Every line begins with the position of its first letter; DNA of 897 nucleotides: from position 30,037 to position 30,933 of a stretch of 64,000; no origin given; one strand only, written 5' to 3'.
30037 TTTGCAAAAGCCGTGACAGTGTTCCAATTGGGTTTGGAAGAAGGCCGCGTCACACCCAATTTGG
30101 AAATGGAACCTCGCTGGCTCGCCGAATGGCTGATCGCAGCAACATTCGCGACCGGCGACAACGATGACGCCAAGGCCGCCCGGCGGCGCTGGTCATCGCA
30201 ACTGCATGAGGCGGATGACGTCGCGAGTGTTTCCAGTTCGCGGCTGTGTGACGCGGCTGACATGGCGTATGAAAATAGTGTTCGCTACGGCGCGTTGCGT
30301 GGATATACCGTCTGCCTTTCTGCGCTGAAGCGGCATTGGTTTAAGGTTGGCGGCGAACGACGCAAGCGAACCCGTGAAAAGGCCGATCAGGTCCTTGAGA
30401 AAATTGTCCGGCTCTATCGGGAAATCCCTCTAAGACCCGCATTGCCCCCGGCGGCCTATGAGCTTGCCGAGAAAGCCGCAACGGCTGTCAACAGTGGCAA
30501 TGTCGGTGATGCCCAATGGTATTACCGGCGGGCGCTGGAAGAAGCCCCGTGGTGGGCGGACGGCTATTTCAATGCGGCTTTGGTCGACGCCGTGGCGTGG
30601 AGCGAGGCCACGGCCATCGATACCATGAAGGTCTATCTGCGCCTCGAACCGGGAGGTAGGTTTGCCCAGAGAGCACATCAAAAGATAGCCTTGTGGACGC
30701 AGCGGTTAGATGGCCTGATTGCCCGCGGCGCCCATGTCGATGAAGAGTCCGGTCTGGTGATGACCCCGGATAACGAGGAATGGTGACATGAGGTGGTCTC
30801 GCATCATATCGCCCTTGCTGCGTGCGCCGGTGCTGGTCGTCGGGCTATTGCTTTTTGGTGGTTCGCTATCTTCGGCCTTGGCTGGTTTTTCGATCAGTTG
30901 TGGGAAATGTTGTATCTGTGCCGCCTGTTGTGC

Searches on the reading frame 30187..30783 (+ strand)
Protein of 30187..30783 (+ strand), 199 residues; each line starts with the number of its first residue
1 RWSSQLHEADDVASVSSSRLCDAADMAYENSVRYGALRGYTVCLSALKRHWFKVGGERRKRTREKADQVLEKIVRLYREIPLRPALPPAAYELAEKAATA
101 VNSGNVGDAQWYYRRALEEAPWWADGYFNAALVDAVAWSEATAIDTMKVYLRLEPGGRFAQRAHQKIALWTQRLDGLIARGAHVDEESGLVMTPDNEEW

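Call 44: find_homologous_proteins(query=A3, max_evalue=0.001)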
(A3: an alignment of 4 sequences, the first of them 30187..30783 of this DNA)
Query A3 (4 sequences) (199 aa, profile of the alignment): 7 proteins with E <= 0.001 among 8000 candidates.
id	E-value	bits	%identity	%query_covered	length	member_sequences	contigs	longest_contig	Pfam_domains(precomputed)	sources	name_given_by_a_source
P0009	4.6e-20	90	35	51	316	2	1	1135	PF13371.13,PF17820.8,PF13180.13,PF07719.24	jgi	jgi:hypothetical protein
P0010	9.8e-12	63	34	67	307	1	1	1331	-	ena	-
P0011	4.9e-11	61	35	48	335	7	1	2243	PF13371.13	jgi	-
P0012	3.3e-6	45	65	12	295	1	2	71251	-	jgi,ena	jgi:hypothetical protein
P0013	2.1e-4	39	38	39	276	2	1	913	-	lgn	-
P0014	2.8e-4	39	33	29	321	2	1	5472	-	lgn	-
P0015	3.1e-4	39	36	28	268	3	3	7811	-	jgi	jgi:hypothetical protein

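Call 90: search_dna_similar(query=window:30187-30783:+, collection=plasmids, mode=protein, max_evalue=0.001)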
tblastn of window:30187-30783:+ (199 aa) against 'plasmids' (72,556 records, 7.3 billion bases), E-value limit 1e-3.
No match.

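Call 91: find_encoding_contigs(protein=P0012, flank=5000, max_places=2)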
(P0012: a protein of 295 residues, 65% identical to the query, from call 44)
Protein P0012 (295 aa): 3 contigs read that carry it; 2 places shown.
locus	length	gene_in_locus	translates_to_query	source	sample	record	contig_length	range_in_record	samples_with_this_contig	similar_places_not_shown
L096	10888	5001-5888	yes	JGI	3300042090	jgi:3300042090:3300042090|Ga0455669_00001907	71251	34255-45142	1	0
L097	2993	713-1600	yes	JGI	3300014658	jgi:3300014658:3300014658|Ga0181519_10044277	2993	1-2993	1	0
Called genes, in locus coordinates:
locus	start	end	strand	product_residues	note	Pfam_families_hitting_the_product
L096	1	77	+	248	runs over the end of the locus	-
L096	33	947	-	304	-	PF00515:TPR_1 (faint), PF07719:TPR_2 (faint), PF13424:TPR_12 (faint), PF13428:TPR_14 (faint), PF13431:TPR_17 (faint), PF23914:TPR_CcmH_CycH (faint), PF13432:TPR_16, PF14559:TPR_19 (weak), +3 more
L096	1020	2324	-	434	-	PF07690:MFS_1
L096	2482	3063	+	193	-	PF00440:TetR_N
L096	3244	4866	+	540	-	-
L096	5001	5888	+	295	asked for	-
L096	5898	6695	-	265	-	PF02798:GST_N, PF13417:GST_N_3, PF13409:GST_N_2, PF13410:GST_C_2 (weak), PF00043:GST_C (faint)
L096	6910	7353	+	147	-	-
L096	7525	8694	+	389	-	PF13433:Peripla_BP_5, PF13458:Peripla_BP_6, PF01094:ANF_receptor, PF13433:Peripla_BP_5 (weak)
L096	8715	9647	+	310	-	PF11583:AurF (faint)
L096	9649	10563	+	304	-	PF11583:AurF (faint)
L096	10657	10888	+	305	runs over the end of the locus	-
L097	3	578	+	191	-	?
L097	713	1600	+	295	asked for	-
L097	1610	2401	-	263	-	PF02798:GST_N, PF13409:GST_N_2, PF13417:GST_N_3, PF13410:GST_C_2 (weak), PF00043:GST_C (faint)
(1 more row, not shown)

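Call 92: find_encoding_contigs(protein=P0015, flank=5000, max_places=2)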
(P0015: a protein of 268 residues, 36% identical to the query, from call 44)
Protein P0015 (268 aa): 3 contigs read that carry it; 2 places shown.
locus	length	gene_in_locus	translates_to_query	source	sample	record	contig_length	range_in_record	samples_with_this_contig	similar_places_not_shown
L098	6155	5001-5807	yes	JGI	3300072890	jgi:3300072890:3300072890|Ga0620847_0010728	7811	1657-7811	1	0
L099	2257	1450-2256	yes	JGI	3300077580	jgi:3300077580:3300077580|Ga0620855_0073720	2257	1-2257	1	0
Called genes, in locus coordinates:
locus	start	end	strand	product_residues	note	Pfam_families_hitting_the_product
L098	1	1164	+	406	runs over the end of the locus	PF12704:MacB_PCD, PF02687:FtsX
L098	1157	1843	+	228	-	PF00005:ABC_tran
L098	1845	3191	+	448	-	-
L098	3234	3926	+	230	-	-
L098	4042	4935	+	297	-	PF01063:Aminotran_4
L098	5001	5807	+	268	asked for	-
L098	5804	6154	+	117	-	?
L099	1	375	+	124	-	?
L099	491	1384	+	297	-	PF01063:Aminotran_4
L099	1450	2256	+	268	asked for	?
